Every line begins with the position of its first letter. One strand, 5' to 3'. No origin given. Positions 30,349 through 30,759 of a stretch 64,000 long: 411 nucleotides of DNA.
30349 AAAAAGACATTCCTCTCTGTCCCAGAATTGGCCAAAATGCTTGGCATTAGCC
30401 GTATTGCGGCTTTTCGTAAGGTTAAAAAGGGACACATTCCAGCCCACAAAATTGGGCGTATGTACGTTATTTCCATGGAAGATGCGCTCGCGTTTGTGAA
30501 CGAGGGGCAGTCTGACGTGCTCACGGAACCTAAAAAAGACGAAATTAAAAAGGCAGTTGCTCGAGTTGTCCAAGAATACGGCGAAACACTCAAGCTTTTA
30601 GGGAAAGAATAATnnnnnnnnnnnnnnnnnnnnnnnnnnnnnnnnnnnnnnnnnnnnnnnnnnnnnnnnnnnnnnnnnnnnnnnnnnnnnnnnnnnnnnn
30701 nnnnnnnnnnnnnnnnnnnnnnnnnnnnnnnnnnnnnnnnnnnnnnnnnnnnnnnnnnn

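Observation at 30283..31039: HTH-Doc toxin-antitoxin-like pair with GGTTAAC operator repeats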

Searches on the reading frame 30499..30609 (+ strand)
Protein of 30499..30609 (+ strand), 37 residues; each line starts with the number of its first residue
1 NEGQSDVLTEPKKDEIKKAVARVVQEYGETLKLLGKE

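Call 53: search_solved_structures(query=window:30499-30609:+, max_evalue=10, show_alignments=5)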
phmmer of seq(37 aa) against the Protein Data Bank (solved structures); distinct sequences matched with E-value up to 10: 22.
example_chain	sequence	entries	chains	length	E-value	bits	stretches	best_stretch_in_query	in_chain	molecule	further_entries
8cwy_A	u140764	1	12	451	2.6e-10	41.9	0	12-35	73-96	T32-15-1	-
8cws_A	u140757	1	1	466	4.3e-10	41.2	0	12-35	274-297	F4132-2 Chain A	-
5cwb_A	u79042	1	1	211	4.6e-07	32.1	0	12-35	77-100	Designed helical repeat protein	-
7mwr_B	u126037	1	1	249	0.0002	24.2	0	13-35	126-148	LHD101B4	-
6vfi_A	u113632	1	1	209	0.0012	21.8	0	12-35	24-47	O43_dn18A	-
28js_K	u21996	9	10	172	0.14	15.6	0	10-26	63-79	Centrin-2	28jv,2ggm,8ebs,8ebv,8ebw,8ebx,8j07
9fqr_Pk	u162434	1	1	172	0.15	15.6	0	10-26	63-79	Centrin-2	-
3kf9_A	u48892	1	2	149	0.16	15.5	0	10-27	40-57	Caltractin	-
9d2f_S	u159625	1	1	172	0.16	15.4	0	10-26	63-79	Centrin-2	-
3qrx_A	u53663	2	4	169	0.18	15.3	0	10-27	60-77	Centrin | Caltractin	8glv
2ami_A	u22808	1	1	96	0.26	14.8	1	9-28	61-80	Caltractin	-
2obh_A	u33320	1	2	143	0.46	14.1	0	10-26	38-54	Centrin-2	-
1zmz_A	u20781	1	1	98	0.62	13.7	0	10-26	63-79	Centrin-2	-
5d43_A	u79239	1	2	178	0.86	13.3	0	10-26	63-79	Centrin-1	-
9drl_A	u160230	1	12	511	1.3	12.8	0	13-35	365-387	T33-549_B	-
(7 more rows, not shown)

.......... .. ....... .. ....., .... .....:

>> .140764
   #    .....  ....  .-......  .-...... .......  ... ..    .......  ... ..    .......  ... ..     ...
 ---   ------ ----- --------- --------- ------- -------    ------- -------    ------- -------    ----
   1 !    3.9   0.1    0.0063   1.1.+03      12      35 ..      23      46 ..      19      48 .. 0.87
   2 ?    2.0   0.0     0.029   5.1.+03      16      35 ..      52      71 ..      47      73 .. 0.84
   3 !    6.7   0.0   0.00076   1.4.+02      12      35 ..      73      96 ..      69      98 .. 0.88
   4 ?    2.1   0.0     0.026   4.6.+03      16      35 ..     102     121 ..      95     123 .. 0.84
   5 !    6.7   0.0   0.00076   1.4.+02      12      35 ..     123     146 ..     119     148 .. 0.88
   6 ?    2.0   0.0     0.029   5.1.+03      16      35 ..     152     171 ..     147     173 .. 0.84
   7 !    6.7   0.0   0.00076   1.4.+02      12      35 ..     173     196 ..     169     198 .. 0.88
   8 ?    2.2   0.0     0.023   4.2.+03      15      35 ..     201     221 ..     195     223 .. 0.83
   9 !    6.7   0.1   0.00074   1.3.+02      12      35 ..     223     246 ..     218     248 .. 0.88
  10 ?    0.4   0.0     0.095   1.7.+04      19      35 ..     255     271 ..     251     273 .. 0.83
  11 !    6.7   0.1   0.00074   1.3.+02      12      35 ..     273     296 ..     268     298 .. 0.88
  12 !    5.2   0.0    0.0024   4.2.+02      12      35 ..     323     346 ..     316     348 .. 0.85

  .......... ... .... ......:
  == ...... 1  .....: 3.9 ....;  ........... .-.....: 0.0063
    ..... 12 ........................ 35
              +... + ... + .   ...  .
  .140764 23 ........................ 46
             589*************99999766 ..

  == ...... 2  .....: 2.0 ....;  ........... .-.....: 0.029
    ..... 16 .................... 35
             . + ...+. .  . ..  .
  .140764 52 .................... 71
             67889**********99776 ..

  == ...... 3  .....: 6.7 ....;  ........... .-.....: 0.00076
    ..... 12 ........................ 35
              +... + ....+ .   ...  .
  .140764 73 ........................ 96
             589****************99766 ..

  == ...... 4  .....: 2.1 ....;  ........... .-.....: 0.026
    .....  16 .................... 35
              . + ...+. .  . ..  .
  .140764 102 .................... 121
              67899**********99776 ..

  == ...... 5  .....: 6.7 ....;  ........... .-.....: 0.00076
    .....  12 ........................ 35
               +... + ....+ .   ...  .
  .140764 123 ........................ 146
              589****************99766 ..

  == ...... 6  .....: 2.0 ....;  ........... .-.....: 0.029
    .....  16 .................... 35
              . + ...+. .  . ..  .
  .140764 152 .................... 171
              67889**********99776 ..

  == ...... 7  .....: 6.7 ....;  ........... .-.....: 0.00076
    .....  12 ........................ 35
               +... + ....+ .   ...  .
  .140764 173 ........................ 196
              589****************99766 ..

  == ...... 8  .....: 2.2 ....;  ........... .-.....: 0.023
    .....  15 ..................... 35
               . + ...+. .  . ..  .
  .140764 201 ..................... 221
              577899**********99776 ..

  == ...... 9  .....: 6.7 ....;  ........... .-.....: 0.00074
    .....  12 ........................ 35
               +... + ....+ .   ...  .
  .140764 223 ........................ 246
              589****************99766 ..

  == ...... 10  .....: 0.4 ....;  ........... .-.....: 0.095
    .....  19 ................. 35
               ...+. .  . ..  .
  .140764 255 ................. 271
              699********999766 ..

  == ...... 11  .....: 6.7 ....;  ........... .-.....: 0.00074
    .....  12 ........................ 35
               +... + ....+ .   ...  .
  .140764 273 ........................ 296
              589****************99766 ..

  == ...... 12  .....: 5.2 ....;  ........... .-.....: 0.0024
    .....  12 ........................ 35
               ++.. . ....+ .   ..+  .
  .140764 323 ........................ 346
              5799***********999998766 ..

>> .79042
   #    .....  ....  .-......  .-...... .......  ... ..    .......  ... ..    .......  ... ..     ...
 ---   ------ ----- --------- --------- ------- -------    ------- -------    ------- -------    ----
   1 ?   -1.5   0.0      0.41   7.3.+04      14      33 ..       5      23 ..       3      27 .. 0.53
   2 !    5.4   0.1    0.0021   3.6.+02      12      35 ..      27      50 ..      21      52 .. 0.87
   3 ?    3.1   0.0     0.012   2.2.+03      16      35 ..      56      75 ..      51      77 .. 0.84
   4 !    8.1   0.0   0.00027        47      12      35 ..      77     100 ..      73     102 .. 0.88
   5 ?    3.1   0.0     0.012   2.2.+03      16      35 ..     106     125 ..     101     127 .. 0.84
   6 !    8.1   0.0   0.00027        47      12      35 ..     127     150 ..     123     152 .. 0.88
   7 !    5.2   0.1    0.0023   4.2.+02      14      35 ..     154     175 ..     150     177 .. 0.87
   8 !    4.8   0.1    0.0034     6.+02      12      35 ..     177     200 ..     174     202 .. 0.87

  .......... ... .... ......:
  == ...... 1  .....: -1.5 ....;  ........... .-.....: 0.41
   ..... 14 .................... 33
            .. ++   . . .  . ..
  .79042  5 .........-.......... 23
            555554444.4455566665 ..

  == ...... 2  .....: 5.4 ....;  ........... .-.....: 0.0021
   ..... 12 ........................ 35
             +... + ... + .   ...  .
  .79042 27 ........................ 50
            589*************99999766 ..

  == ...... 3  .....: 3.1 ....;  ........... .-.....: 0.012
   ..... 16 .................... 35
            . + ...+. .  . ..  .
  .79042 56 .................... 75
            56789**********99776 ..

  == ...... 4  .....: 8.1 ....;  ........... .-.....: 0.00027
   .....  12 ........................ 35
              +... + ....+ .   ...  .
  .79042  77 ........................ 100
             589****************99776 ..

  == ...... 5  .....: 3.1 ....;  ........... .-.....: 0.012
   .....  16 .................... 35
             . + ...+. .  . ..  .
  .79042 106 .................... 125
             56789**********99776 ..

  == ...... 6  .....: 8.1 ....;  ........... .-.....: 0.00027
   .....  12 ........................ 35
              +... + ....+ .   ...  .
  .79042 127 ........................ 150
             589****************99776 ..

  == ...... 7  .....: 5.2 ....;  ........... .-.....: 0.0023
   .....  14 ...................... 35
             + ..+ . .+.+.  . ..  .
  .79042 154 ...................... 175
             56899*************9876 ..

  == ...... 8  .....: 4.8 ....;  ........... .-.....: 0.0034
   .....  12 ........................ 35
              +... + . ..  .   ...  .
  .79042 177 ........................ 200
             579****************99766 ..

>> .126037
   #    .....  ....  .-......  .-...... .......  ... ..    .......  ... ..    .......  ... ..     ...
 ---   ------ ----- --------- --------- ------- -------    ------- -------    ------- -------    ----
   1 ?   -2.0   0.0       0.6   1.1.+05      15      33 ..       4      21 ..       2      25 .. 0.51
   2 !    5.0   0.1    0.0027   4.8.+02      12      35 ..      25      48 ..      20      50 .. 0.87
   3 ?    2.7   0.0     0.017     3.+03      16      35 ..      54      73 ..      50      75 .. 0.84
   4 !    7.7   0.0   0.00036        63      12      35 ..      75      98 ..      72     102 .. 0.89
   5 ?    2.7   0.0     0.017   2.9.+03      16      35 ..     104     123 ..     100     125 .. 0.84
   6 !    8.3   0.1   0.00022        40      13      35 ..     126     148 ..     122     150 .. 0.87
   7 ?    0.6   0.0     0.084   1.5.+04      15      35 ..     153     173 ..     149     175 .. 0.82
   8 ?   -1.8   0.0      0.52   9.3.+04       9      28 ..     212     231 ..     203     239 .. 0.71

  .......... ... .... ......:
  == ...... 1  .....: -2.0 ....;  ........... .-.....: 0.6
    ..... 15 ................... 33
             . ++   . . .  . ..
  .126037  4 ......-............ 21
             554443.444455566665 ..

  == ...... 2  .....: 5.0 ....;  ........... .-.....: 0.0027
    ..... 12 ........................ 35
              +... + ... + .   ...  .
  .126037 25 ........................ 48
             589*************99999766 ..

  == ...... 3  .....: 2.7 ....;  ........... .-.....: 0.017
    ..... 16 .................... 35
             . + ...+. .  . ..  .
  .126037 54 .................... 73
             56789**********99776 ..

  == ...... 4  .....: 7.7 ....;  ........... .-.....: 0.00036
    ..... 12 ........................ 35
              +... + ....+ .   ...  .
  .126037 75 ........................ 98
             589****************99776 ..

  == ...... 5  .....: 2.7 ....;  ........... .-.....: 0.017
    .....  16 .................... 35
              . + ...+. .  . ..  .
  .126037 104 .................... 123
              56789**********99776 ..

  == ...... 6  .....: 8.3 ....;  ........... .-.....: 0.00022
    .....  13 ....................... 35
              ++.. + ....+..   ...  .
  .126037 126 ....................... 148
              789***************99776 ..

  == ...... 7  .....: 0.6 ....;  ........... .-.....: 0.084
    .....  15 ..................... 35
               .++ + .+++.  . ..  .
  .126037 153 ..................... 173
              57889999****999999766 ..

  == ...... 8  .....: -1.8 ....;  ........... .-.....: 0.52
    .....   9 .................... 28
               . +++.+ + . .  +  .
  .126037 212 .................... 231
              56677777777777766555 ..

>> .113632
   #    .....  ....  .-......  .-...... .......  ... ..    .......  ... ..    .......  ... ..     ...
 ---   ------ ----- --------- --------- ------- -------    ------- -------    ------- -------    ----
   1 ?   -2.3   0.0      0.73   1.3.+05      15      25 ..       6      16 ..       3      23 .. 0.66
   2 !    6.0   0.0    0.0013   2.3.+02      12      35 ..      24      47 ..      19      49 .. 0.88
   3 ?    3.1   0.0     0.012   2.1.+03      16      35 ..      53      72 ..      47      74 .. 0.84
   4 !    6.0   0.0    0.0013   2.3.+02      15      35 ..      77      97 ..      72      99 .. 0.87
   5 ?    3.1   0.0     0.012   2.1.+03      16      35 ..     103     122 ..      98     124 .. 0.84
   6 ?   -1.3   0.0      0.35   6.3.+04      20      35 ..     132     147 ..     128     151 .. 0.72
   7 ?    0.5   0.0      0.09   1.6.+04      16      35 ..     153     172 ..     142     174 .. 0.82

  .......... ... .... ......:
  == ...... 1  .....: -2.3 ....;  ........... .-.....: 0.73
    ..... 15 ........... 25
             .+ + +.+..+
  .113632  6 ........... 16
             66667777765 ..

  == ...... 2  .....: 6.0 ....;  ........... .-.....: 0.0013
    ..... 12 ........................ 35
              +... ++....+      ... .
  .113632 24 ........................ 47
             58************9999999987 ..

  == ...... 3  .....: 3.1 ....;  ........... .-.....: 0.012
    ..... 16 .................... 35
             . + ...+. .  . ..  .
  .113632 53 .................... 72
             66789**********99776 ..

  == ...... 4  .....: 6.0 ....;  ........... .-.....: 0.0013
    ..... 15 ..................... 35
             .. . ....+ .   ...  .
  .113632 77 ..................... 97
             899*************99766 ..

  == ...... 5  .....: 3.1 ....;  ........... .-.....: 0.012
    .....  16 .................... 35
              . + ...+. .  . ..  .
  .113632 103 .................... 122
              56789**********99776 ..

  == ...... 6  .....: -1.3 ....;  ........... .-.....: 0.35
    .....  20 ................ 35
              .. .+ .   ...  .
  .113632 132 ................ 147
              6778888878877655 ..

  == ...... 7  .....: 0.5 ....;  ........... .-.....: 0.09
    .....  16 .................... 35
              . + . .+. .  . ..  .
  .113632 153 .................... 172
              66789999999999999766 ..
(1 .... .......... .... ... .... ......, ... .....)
